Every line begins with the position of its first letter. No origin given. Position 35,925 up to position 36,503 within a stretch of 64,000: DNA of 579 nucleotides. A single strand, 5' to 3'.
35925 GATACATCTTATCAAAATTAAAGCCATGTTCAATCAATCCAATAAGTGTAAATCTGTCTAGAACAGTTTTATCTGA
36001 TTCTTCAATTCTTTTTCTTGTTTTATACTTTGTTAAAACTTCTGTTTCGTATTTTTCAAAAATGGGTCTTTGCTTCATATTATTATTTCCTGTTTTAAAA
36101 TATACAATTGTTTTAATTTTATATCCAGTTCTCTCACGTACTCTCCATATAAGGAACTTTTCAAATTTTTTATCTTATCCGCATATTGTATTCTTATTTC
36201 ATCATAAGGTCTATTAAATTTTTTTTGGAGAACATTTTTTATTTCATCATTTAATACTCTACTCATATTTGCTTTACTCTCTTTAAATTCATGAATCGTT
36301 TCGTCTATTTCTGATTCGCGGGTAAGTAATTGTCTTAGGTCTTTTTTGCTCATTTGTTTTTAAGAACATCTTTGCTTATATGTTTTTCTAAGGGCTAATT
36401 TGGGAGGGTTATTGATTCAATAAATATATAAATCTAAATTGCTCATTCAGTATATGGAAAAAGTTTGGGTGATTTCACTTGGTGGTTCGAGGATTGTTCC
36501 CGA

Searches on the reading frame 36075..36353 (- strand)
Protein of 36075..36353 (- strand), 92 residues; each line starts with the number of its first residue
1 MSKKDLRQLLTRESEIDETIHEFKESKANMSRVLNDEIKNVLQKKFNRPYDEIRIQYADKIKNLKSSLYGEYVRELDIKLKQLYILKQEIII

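Call 12: search_protein_families(library=pfam, max_evalue=0.01, proteins=[window:36075-36353:-])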
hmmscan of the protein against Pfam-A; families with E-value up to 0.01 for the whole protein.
window:36075-36353:- (92 aa): 0 families

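Call 54: search_protein_families(library=phrogs, max_evalue=0.001, proteins=[window:36075-36353:-])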
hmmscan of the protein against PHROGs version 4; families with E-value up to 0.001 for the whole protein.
window:36075-36353:- (92 aa): 0 families
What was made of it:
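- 35884..36353 (-): Insert X2: two overlapping small minus-strand ORFs (64 and 92 aa, GC 0.26-0.30). The layout looks toxin-antitoxin-like. No Pfam or PHROG hit (calls 12, 54).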
